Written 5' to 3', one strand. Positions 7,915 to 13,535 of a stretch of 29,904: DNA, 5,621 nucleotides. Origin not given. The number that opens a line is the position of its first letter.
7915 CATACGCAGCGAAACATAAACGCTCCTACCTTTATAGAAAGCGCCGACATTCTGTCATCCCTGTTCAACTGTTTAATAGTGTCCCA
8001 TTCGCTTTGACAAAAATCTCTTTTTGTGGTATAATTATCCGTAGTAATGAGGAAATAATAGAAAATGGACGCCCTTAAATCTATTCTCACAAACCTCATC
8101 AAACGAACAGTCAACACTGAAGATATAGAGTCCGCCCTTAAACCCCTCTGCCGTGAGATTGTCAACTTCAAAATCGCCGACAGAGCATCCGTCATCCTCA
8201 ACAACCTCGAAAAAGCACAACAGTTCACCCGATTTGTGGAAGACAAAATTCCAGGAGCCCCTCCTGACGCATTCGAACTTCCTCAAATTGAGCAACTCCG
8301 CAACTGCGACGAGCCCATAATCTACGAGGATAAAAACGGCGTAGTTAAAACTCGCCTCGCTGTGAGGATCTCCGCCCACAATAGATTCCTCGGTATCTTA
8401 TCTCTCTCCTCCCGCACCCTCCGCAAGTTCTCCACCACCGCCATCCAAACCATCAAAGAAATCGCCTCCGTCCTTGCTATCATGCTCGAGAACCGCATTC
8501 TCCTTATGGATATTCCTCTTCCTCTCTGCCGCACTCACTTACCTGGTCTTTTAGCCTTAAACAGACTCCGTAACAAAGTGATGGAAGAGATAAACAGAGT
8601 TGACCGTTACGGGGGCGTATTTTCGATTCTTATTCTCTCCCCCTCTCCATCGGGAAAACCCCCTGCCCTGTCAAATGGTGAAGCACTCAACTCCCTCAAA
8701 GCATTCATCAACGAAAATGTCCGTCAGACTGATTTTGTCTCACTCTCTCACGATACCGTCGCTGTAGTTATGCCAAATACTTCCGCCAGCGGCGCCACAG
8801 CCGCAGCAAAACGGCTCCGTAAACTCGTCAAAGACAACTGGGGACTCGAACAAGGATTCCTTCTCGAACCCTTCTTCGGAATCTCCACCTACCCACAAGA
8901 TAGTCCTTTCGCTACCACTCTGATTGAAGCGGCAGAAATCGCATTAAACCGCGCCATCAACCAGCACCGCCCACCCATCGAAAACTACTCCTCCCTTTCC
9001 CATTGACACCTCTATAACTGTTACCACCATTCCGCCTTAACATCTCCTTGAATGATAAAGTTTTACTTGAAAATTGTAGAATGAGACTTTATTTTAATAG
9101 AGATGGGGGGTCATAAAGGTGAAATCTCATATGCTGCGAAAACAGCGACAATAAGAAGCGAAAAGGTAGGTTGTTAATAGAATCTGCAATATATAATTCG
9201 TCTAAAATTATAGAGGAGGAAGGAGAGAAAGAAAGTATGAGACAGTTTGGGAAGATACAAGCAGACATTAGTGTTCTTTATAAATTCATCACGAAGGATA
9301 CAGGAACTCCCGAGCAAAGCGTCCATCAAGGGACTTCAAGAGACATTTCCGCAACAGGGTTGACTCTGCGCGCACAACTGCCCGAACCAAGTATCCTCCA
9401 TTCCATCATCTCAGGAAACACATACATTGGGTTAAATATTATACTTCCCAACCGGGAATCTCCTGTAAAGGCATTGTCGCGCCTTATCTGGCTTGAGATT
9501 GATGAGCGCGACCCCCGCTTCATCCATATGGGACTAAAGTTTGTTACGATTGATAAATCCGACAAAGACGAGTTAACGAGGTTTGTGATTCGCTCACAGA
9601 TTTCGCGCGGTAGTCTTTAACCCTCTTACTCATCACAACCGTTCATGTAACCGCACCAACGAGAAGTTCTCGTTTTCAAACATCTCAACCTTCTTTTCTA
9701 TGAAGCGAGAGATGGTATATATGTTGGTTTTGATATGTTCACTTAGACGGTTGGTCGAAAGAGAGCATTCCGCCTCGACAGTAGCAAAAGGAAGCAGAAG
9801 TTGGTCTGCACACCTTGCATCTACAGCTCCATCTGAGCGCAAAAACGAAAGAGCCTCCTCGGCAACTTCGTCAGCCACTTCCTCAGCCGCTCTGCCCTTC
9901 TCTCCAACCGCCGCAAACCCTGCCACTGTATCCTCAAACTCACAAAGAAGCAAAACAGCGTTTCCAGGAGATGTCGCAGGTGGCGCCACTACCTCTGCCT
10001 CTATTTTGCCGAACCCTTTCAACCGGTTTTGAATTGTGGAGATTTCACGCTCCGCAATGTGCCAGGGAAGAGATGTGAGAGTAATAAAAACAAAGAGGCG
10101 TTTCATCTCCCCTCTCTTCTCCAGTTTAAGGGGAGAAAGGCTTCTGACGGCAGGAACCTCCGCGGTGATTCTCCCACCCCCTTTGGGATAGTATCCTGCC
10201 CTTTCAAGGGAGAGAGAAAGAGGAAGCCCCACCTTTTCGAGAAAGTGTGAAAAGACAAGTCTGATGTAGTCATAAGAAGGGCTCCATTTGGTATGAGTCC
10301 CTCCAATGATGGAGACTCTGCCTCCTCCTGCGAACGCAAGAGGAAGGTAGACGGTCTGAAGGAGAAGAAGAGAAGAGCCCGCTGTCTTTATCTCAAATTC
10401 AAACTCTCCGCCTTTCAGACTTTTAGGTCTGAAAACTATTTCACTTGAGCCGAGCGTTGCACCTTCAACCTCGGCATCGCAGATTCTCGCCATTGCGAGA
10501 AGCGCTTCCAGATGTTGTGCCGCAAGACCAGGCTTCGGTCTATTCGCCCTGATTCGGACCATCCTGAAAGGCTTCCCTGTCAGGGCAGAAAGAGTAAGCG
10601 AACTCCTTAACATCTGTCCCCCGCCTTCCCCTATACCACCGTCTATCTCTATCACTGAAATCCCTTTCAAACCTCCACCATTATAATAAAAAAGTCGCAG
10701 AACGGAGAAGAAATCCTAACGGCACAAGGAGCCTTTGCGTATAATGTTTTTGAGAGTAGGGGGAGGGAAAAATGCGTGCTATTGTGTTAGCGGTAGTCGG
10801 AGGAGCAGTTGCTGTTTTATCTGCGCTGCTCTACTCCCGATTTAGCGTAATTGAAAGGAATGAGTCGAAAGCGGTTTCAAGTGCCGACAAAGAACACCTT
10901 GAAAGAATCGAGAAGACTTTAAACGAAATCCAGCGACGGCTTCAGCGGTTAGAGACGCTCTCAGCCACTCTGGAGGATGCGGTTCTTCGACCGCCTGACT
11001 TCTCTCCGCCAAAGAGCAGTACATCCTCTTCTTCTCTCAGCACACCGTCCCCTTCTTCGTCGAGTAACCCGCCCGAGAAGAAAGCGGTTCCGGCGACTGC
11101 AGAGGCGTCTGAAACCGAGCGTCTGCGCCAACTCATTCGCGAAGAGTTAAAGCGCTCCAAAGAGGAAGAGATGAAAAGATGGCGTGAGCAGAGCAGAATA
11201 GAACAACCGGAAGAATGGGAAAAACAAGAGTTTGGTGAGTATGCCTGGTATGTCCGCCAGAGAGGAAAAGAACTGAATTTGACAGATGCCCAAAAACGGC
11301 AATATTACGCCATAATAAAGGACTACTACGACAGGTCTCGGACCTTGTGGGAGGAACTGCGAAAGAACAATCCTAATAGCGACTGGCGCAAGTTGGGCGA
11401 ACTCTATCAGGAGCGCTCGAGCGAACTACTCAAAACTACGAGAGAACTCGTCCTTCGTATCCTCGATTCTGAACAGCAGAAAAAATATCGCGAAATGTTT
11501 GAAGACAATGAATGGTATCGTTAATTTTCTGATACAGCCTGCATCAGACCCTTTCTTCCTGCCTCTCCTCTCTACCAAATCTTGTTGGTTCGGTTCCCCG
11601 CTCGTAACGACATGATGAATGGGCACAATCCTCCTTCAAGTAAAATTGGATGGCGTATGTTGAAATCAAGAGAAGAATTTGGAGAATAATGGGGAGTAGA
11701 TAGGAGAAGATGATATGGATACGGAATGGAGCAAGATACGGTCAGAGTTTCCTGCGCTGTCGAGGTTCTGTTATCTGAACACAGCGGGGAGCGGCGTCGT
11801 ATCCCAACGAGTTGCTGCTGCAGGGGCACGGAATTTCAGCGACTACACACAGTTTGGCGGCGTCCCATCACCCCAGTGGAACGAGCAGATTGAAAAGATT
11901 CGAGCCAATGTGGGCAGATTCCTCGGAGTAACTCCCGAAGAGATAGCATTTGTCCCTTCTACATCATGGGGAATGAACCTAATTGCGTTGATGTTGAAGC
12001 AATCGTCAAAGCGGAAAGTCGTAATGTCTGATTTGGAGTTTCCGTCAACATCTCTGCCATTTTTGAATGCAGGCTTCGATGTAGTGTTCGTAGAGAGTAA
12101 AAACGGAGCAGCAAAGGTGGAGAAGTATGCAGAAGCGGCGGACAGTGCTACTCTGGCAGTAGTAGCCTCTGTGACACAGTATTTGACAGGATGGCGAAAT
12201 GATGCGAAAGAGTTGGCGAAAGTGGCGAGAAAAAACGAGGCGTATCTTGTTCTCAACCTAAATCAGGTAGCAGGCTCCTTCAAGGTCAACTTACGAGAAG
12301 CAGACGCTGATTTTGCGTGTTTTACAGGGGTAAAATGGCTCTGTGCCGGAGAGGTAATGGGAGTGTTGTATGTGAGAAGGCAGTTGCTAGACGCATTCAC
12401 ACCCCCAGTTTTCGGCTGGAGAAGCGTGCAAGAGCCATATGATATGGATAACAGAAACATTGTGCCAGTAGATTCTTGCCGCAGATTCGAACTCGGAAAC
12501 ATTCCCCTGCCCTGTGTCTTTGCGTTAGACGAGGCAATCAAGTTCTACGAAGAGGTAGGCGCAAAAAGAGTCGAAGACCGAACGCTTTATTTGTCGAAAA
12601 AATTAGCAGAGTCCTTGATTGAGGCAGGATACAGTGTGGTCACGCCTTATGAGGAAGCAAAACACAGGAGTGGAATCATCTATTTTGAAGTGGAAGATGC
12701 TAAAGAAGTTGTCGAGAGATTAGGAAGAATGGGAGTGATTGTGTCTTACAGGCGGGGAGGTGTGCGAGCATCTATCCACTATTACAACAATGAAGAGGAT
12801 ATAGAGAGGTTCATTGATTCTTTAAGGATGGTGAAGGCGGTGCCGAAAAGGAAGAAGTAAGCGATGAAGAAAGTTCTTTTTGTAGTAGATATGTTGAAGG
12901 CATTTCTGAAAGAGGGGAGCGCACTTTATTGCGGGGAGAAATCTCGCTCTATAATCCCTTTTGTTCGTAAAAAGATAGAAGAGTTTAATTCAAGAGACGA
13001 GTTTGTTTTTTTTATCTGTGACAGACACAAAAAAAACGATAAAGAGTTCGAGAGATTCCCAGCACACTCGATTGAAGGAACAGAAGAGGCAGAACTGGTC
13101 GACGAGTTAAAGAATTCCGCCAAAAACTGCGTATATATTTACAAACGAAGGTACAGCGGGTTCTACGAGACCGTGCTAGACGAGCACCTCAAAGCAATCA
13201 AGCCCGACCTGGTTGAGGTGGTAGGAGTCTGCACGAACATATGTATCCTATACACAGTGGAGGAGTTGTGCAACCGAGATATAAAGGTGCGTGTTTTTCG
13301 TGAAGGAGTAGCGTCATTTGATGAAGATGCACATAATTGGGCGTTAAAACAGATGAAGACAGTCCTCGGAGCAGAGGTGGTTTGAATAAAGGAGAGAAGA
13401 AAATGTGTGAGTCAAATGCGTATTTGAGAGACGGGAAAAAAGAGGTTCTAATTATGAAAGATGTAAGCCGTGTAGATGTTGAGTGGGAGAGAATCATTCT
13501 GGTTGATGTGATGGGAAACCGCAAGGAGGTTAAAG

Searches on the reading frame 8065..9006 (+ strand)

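Call 5: search_protein_families(library=pfam, proteins=[window:8065-9006:+], max_evalue=0.01)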
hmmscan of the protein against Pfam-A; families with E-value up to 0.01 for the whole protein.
window:8065-9006:+ (313 aa): 2 families
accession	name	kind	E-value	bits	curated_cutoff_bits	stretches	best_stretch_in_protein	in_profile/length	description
PF00990.26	GGDEF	-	4.1e-06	27.1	23.8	1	207-302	58-159/161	Diguanylate cyclase, GGDEF domain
PF01590.32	GAF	-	0.0015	19.5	22.4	1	20-139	1-131/133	GAF domain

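Call 6: search_protein_families(library=ncbifam, proteins=[window:8065-9006:+], max_evalue=0.01)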
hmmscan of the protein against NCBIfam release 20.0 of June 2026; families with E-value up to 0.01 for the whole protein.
window:8065-9006:+ (313 aa): 4 families
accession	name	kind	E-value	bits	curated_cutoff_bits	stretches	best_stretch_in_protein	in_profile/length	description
NF041606.1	dguan_cyc_DgcA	equivalog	2.7e-07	29.8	370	1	208-300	236-331/340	diguanylate cyclase DgcA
NF007135.0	PRK09581.1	equivalog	0.00051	19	474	1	206-302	348-449/457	PleD family two-component system response regulator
TIGR00254.1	GGDEF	domain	0.00069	19.3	37.4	1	207-301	62-160/168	diguanylate cyclase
NF045675.1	PhdiestaseDibA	equivalog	0.0088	14.4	980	0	225-303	279-359/623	phosphodiesterase DibA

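Call 88: search_protein_families(library=pfam, alignment_id=A4, max_evalue=0.00001)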
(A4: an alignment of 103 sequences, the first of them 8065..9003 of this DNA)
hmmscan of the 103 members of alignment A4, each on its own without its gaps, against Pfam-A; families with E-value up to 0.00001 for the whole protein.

A. member 1, window:8065-9003:+ (313 aa): 1 family
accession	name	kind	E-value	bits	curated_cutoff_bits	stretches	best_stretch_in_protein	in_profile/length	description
PF00990.26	GGDEF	-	4.1e-06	27.1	23.8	0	207-302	58-159/161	Diguanylate cyclase, GGDEF domain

B. families by the number of members that match (of 103 scanned): 147 families (the first 25 are shown)
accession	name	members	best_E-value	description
PF01544.23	CorA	7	4e-80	CorA-like Mg2+ transporter protein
PF00248.27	Aldo_ket_red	3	5.4e-87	Aldo/keto reductase family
PF07690.21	MFS_1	3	2.1e-64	Major Facilitator Superfamily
PF00884.28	Sulfatase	3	2.9e-46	Sulfatase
PF08443.16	RimK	3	5e-46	RimK-like ATP-grasp domain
PF00534.26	Glycos_transf_1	3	4.4e-39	Glycosyl transferases group 1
PF13692.12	Glyco_trans_1_4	3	7.1e-35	Glycosyl transferases group 1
PF00072.30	Response_reg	3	2.2e-32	Response regulator receiver domain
PF01663.27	Phosphodiest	3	1.5e-12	Type I phosphodiesterase / nucleotide pyrophosphatase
PF02655.19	ATP-grasp_3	3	1.1e-08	ATP-grasp domain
PF02074.21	Peptidase_M32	2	6.8e-166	Carboxypeptidase Taq (M32) metallopeptidase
PF14397.11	ATPgrasp_ST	2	8.3e-79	Sugar-transfer associated ATP-grasp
PF00158.32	Sigma54_activat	2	1.2e-73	Sigma-54 interaction domain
PF01170.24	UPF0020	2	6.5e-47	RMKL-like, methyltransferase domain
PF13439.12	Glyco_transf_4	2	9.2e-30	Glycosyltransferase Family 4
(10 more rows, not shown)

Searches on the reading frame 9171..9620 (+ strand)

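Call 5: search_protein_families(library=pfam, proteins=[window:9171-9620:+], max_evalue=0.01)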
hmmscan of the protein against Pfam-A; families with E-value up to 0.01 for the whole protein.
window:9171-9620:+ (149 aa): 1 family
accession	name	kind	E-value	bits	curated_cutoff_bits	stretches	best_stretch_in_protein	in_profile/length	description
PF07238.19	PilZ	-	5.1e-07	30.4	22.5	1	47-140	18-101/102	PilZ domain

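Call 6: search_protein_families(library=ncbifam, proteins=[window:9171-9620:+], max_evalue=0.01)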
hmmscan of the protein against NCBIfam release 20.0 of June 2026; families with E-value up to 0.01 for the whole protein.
window:9171-9620:+ (149 aa): 1 family
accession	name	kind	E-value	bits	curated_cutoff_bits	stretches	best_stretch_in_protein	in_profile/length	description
TIGR02266.1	gmx_TIGR02266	paralog_domain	0.00089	19.4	68.7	1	55-139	20-95/96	TIGR02266 family protein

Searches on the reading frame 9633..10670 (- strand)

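Call 5: search_protein_families(library=pfam, proteins=[window:9633-10670:-], max_evalue=0.01)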
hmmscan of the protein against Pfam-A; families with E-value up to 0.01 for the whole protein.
window:9633-10670:- (345 aa): 2 families
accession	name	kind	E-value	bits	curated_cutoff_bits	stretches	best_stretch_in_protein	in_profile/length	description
PF01137.26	RTC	-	3.8e-71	239.2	27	1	13-329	1-220/221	RNA 3'-terminal phosphate cyclase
PF05189.18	RTC_insert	-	1e-15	58.4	23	1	185-277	2-101/102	RNA 3'-terminal phosphate cyclase (RTC), insert domain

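Call 6: search_protein_families(library=ncbifam, proteins=[window:9633-10670:-], max_evalue=0.01)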
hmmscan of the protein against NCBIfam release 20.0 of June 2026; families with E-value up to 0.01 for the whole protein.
window:9633-10670:- (345 aa): 4 families
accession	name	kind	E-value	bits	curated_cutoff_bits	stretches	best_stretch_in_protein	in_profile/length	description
TIGR03399.1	RNA_3prim_cycl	equivalog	5.7e-107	357.7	250.05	1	7-329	1-326/326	RNA 3'-terminal phosphate cyclase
NF003246.0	PRK04204.1-2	equivalog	1.6e-106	356.4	352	1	6-338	3-334/342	RNA 3'-terminal phosphate cyclase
NF003247.0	PRK04204.1-3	equivalog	3.9e-74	250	333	1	6-337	4-333/338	RNA 3'-terminal phosphate cyclase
TIGR03400.1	18S_RNA_Rcl1p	equivalog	3.7e-22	78.7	227.95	1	17-332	5-333/360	18S rRNA biogenesis protein RCL1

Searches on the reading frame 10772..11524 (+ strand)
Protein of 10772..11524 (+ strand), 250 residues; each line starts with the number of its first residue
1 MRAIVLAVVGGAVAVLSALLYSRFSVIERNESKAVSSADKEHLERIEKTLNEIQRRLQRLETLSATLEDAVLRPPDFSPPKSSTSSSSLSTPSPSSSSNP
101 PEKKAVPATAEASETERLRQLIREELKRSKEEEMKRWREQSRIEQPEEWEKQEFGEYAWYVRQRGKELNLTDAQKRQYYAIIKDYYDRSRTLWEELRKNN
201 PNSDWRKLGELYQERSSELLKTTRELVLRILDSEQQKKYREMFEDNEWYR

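Call 5: search_protein_families(library=pfam, proteins=[window:10772-11524:+], max_evalue=0.01)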
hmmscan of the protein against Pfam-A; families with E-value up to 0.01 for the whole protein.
window:10772-11524:+ (250 aa): 2 families
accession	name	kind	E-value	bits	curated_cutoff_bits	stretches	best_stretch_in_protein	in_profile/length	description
PF07813.17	LTXXQ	-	0.0037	18.4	24.3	1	162-240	7-97/100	LTXXQ motif family protein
PF02216.22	B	-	0.0054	17.1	27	0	169-200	20-51/53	B domain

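Call 6: search_protein_families(library=ncbifam, proteins=[window:10772-11524:+], max_evalue=0.01)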
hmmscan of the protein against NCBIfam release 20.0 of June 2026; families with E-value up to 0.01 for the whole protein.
window:10772-11524:+ (250 aa): 0 families

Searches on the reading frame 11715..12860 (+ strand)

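Call 5: search_protein_families(library=pfam, proteins=[window:11715-12860:+], max_evalue=0.01)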
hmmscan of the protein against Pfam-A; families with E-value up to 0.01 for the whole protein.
window:11715-12860:+ (381 aa): 4 families
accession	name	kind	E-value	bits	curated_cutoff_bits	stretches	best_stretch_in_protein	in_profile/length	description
PF00266.25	Aminotran_5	-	1.4e-37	130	21.5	1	20-366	2-371/371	Aminotransferase class-V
PF22580.2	KYNU_C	-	2.6e-07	31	27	1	290-370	9-90/90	Kynureninase C-terminal domain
PF01041.23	DegT_DnrJ_EryC1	-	0.00024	20.9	19.8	1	66-187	33-151/360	DegT/DnrJ/EryC1/StrS aminotransferase family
PF00903.31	Glyoxalase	-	0.0089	16.9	20.6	0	270-343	11-95/121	Glyoxalase/Bleomycin resistance protein/Dioxygenase superfamily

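Call 6: search_protein_families(library=ncbifam, proteins=[window:11715-12860:+], max_evalue=0.01)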
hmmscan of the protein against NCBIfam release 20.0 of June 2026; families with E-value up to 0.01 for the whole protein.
window:11715-12860:+ (381 aa): 22 families
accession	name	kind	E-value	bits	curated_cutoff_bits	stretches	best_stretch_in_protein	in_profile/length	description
TIGR01979.1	sufS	subfamily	1e-34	120.1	475.1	1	54-375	59-400/403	SufS family cysteine desulfurase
TIGR01977.1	am_tr_V_EF2568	hypoth_equivalog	2.2e-26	92.8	377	1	54-371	41-374/376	cysteine desulfurase family protein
TIGR01814.1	kynureninase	equivalog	1.6e-20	73.4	246.4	1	54-373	67-398/400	kynureninase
NF006791.0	PRK09295.1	equivalog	3.8e-18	65.8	661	1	6-372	6-400/406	cysteine desulfurase SufS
TIGR01976.1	am_tr_V_VC1184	hypoth_equivalog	9.4e-17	61.4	352.35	1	6-370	4-401/401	cysteine desulfurase-like protein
TIGR03402.1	FeS_nifS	equivalog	5.2e-15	55.1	530.75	1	54-223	39-213/379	cysteine desulfurase NifS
NF008126.0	PRK10874.1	equivalog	7.2e-14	51.7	607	1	6-303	7-314/401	cysteine desulfurase CsdA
TIGR03235.1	DNA_S_dndA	equivalog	1.2e-13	51.1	480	1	57-225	42-217/353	cysteine desulfurase DndA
TIGR03392.1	FeS_syn_CsdA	equivalog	3e-13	49.7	493.6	1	6-370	4-389/398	cysteine desulfurase CsdA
NF041166.1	f2_encap_cargo1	exception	3.5e-13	49.5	800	1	59-371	291-621/623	family 2A encapsulin nanocompartment cargo protein cysteine desulfurase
NF051467.1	peri_mod_PvdN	equivalog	3e-10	39.3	650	2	268-371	313-422/425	pyoverdine-tailoring periplasmic protein PvdN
TIGR04343.1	egtE_PLP_lyase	equivalog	3.7e-09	35.9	400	1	19-235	15-232/370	ergothioneine biosynthesis PLP-dependent enzyme EgtE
TIGR02006.1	IscS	equivalog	4.6e-08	32.5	643.2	1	55-223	45-219/402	IscS subfamily cysteine desulfurase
NF006810.0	PRK09331.1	subfamily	5.1e-08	32.1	301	1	126-223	141-238/397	Sep-tRNA:Cys-tRNA synthetase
TIGR03403.1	nifS_epsilon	equivalog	6.8e-08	31.7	587.7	1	93-224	84-218/382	NifS family cysteine desulfurase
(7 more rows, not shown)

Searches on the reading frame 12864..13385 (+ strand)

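Call 100: search_protein_families(library=pfam, proteins=[window:12864-13385:+], max_evalue=0.00001)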
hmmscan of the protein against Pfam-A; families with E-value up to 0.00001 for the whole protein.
window:12864-13385:+ (173 aa): 1 family
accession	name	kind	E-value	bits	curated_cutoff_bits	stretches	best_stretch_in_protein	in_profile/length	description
PF00857.26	Isochorismatase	-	4e-31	108.9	27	1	4-167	2-166/175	Isochorismatase domain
